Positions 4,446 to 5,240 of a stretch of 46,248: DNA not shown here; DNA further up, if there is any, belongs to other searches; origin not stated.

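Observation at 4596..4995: Ribonucleotide reductase carries a roughly 130-aa N-terminal domain resembling a LigD-type 3'-phosphoesterase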

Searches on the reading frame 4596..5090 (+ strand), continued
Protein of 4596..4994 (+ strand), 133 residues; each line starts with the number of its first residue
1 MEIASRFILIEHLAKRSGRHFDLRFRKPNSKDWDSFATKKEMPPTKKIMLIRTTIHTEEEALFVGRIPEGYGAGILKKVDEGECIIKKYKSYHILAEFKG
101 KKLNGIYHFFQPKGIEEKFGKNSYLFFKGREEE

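Call 26: search_protein_families(library=pfam, proteins=[P0028, P0029, P0030, P0034, P0035, P0036, P0038, P0043, P0020, P0031], max_evalue=0.01)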
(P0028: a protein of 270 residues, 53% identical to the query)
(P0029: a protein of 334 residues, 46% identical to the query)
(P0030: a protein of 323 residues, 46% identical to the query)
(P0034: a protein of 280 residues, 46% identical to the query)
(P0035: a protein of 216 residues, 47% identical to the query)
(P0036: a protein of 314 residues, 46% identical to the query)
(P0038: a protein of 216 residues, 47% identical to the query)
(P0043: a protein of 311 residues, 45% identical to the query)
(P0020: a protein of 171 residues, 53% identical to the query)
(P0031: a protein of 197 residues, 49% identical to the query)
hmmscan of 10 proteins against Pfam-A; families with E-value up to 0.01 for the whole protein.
P0028 (270 aa): 1 family
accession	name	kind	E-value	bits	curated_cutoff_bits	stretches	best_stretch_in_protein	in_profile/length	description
PF13298.12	LigD_N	-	3.7e-14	53.2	31.1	1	8-110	2-106/107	DNA Ligase D 3'-phosphoesterase domain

P0029 (334 aa): 1 family
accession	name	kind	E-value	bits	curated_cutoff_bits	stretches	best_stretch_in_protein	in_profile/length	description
PF13298.12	LigD_N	-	2e-20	73.4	31.1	1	11-113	2-106/107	DNA Ligase D 3'-phosphoesterase domain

P0030 (323 aa): 4 families
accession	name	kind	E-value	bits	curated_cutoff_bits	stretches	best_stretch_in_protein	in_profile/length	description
PF13298.12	LigD_N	-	1.3e-14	54.6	31.1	1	9-110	2-106/107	DNA Ligase D 3'-phosphoesterase domain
PF02915.23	Rubrerythrin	-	2.7e-07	31.5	22.8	1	186-250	6-73/137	Rubrerythrin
PF22277.2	EncFtn-like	-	4.1e-05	23.7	27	1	169-240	5-76/85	EncFtn-like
PF09537.16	DUF2383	-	0.00025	21.6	30.8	1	188-241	11-64/111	Domain of unknown function (DUF2383)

P0034 (280 aa): 2 families
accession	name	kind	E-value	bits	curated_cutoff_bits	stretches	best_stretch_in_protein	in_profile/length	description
PF13298.12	LigD_N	-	6.2e-14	52.5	31.1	1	10-110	2-105/107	DNA Ligase D 3'-phosphoesterase domain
PF18905.5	DUF5661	-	6.4e-12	46.1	27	1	234-273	20-63/65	Protein of unknown function (DUF5661)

P0035 (216 aa): 2 families
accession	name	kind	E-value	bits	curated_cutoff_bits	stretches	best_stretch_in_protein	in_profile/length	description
PF13298.12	LigD_N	-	3.1e-18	66.3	31.1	1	88-190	1-106/107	DNA Ligase D 3'-phosphoesterase domain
PF03013.19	Pyr_excise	-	0.0074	17.1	23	0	40-67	53-79/81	Pyrimidine dimer DNA glycosylase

P0036 (314 aa): 2 families
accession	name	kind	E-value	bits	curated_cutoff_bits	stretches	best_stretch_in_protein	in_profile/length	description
PF13298.12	LigD_N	-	1.6e-16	60.8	31.1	1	10-111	2-106/107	DNA Ligase D 3'-phosphoesterase domain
PF02915.23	Rubrerythrin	-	5.8e-07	30.4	22.8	1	242-312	2-73/137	Rubrerythrin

P0038 (216 aa): 1 family
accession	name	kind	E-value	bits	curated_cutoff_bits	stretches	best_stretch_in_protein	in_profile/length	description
PF13298.12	LigD_N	-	1.8e-22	79.9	31.1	1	9-110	3-106/107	DNA Ligase D 3'-phosphoesterase domain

P0043 (311 aa): 1 family
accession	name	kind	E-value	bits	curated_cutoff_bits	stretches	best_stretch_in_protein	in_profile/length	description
PF13298.12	LigD_N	-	3.1e-11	43.8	31.1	1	12-115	3-104/107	DNA Ligase D 3'-phosphoesterase domain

P0020 (171 aa): 1 family
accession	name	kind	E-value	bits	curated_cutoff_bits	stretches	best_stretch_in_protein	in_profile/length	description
PF13298.12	LigD_N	-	2e-16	60.5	31.1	1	57-158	2-106/107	DNA Ligase D 3'-phosphoesterase domain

P0031 (197 aa): 1 family
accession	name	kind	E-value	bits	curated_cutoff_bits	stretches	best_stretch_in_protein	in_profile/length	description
PF13298.12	LigD_N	-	1.9e-16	60.6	31.1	1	66-168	2-106/107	DNA Ligase D 3'-phosphoesterase domain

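Call 31: search_solved_structures(query=A2, max_evalue=0.01, show_alignments=5)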
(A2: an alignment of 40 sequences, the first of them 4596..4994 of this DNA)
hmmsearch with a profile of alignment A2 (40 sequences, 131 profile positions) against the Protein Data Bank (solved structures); distinct sequences matched with E-value up to 0.01: 5.
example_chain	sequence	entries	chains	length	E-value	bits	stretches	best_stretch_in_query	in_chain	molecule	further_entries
3p43_A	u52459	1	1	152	1.1e-39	138.6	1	4-127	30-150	Putative uncharacterized protein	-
3p4h_A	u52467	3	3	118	1.3e-38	135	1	3-126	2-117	ATP-dependent DNA ligase, N-terminal domain protein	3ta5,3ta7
5dmp_A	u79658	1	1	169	2.5e-29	105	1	5-129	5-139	Uncharacterized protein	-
3n9b_A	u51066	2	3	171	3.2e-28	101.5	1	5-129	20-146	Probable ATP-dependent DNA ligase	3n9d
2lj6_A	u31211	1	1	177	3.5e-28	101.3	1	5-129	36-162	Probable ATP-dependent DNA ligase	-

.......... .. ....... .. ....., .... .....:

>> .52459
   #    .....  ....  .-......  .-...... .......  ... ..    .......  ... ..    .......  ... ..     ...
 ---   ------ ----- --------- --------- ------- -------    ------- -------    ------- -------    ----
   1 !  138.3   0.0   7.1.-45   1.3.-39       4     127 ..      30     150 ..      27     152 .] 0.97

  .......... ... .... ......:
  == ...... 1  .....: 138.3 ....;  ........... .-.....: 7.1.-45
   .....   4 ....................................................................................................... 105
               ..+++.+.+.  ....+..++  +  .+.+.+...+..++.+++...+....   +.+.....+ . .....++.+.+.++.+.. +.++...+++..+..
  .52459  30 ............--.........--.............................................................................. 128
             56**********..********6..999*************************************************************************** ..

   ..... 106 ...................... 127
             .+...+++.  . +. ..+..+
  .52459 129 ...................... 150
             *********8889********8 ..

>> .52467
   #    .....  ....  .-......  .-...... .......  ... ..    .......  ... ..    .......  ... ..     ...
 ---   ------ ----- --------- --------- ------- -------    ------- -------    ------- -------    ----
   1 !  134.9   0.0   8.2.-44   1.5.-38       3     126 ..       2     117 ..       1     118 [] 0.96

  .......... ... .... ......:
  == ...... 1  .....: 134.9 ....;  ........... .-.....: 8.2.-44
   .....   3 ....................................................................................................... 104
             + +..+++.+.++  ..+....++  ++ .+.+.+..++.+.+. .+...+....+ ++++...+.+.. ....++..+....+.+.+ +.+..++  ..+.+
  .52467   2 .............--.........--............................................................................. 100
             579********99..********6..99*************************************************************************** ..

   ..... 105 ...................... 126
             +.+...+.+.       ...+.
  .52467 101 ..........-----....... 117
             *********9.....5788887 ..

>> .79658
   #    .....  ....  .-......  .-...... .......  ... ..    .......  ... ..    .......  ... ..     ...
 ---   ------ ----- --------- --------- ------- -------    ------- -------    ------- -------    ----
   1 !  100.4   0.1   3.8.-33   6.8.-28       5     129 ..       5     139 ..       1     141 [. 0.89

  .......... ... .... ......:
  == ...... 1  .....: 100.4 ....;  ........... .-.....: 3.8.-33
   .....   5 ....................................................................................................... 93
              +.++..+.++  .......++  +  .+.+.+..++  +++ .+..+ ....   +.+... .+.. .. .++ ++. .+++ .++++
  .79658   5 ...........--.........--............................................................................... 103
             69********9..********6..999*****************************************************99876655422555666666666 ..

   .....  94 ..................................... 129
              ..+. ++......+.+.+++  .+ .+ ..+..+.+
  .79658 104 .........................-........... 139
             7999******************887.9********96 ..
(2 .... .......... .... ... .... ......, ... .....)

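Call 38: predict_structure(alignment_id=A3)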
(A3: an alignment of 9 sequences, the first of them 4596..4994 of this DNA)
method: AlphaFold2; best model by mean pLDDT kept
length: 133 residues; sequences in the alignment: 9
mean_pLDDT: 91.4   pTM: 0.85
mean pLDDT of the five models: 91.4, 91.3, 90.5, 90.4, 90.2
residues with pLDDT >= 90: 100; 70-90: 30; 50-70: 2; < 50: 1
segments of 3 or more residues with pLDDT < 50: none
pLDDT, mean of each block of 10 residues (from residue 1): 87 94 93 94 93 91 93 93 95 94 96 79 92 67
secondary structure, 60 per line:
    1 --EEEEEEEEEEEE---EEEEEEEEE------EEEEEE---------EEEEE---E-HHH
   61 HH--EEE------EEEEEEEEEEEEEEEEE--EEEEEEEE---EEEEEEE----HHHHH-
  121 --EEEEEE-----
elements in order: E3-14 E18-26 E33-38 E48-52 H58-62 E65-67 E74-90 E93-100 E104-110 H115-119 E123-128

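Call 42: fold_search(model_id=the predicted structure, library=pdb)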
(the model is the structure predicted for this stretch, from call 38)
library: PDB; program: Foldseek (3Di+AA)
matches with E <= 10: 697; with E <= 0.001: 7
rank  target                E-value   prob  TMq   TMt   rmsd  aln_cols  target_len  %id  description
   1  3p43                  5.9e-08  1.00  0.81  0.86   1.7       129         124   30  Structure and Activities of Archaeal Members of the LigD 3' Phosphoesterase DNA Repair Enzyme Superfamily (released 2011-01-19)
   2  3p4h                  1.4e-07  1.00  0.79  0.88   1.8       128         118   33  Structures of archaeal members of the LigD 3'-phosphoesterase DNA repair enzyme superfamily (released 2011-01-19)
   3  3n9b_B                2.3e-07  1.00  0.79  0.68   2.5       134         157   23  Crystal Structure of the P. aeruginosa LigD phosphoesterase domain (released 2010-08-11)
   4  5dmp                  4.8e-07  1.00  0.76  0.61   4.0       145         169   30  Structure of the Archaeal NHEJ Phosphoesterase from Methanocella paludicola. (released 2015-10-07)
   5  3n9d                  6.2e-07  1.00  0.78  0.71   2.6       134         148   22  Monoclinic Structure of P. aeruginosa LigD phosphoesterase domain (released 2010-08-11)
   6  3n9b_A                7.2e-07  1.00  0.77  0.70   2.5       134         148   22  Crystal Structure of the P. aeruginosa LigD phosphoesterase domain (released 2010-08-11)
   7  2lj6_MODEL_1_A        2.2e-06  1.00  0.69  0.70   4.6       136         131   24  Solution Structure and DNA-binding Properties of the Phosphoesterase Domain of DNA Ligase D (released 2011-11-16)
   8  2jgs_B                1.5e-01  0.23  0.24  0.26  15.1       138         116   11  Circular permutant of avidin (released 2008-03-04)
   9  8i34_B                1.6e-01  0.11  0.19  0.16  16.1       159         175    8  The crystal structure of EPD-BCP1 from a marine sponge (released 2023-08-16)
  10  6l9x                  2.9e-01  0.13  0.24  0.18  16.5       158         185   11  Xenons in frog EPDR1 (released 2020-11-11)
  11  8up2_C                3.6e-01  0.14  0.22  0.15  14.8       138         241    9  Murine Fab JAR 4 bound to meningococcal Factor H binding protein (released 2024-10-16)
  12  5xtz_D                3.8e-01  0.08  0.18  0.17  14.4       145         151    8  Crystal structure of GAS41 YEATS bound to H3K27ac peptide (released 2018-06-27)
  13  6lxx                  4.0e-01  0.11  0.24  0.18  16.7       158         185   11  Frog EPDR1 with an Ir atom (released 2021-02-17)
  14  2r1b_A                4.0e-01  0.10  0.22  0.17  14.5       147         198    7  Crystal Structure of rat neurexin 1beta with a splice insert at SS#4 (released 2008-03-25)
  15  5o1r_A                4.4e-01  0.09  0.20  0.22  14.4       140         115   10  human Fab 5H2 bound to NHBA-C3 from Neisseria meningitidis serogroup B (released 2018-05-30)
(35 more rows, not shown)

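Call 47: find_related_loci(query=A3, collection=metagenome_contigs, flank=6000)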
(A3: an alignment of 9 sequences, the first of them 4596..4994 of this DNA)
Query A3 (133 aa) in metagenome_contigs; peptide patterns used: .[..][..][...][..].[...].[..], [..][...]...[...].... (x = any residue, [..] = any of these).
358 stretches matched a pattern; 190 encode a relative of the query (tblastn E <= 1e-3); the best 80 are kept; 80 distinct loci.
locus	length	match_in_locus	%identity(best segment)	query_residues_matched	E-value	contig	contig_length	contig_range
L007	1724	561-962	63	1-132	3e-59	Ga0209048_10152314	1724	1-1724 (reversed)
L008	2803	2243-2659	60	1-133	2e-52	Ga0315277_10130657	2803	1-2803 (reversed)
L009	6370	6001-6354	69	1-115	1e-50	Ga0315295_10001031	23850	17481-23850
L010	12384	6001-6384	56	1-129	5e-44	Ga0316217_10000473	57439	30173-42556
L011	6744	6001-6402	49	1-132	3e-43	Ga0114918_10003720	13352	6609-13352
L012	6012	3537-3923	51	5-131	8e-43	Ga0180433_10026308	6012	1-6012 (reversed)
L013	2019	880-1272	51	5-132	1e-42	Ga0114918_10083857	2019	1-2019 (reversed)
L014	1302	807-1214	51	1-133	3e-43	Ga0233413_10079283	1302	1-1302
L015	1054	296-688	57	5-130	3e-44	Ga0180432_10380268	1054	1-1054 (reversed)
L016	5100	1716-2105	52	4-131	9e-42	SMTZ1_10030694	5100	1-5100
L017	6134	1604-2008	51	1-132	3e-41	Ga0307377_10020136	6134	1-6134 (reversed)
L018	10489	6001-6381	55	7-130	5e-41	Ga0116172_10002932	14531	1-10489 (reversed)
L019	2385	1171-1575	50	1-132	4e-41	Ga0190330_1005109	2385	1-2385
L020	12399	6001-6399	54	1-130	6e-41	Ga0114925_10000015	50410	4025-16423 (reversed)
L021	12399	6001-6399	53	1-130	3e-41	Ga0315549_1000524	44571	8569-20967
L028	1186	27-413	51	1-131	1e-41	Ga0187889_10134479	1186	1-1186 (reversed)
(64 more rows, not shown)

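Call 51: search_protein_families(library=ncbifam, proteins=[window:4596-4994:+], max_evalue=0.001)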
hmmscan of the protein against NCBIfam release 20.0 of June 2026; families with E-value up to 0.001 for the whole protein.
window:4596-4994:+ (133 aa): 3 families
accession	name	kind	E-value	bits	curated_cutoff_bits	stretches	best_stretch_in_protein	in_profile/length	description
NF007210.0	PRK09632.1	equivalog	3.8e-09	35.4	989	1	5-113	328-435/781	ATP-dependent DNA ligase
TIGR02777.1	LigD_PE_dom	equivalog_domain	4.6e-09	36.2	144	1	5-129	28-153/156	DNA ligase D, 3'-phosphoesterase domain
NF004628.0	PRK05972.1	subfamily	0.00024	19.3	895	1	4-132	33-164/870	ATP-dependent DNA ligase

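Call 54: search_dna_similar(query=window:4596-4994:+, collection=phages, mode=protein, max_evalue=0.001, max_rows=40)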
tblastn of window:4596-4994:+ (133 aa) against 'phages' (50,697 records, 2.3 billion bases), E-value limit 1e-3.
No match.

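Call 67: find_encoding_contigs(protein=P0014, flank=3000, max_places=3)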
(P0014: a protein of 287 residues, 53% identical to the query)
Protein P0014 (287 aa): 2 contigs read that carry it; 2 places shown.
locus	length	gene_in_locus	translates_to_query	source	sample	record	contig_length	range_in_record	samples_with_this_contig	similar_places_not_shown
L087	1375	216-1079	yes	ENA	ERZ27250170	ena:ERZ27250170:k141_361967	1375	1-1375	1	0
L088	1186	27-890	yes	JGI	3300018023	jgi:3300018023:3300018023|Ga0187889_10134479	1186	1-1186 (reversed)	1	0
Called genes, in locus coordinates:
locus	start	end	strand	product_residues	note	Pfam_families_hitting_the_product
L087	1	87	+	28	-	?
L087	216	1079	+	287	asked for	PF13298:LigD_N, PF00317:Ribonuc_red_lgN, PF02867:Ribonuc_red_lgC (weak)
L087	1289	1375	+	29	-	?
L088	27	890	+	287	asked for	PF13298:LigD_N, PF00317:Ribonuc_red_lgN, PF02867:Ribonuc_red_lgC (weak)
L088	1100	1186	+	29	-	?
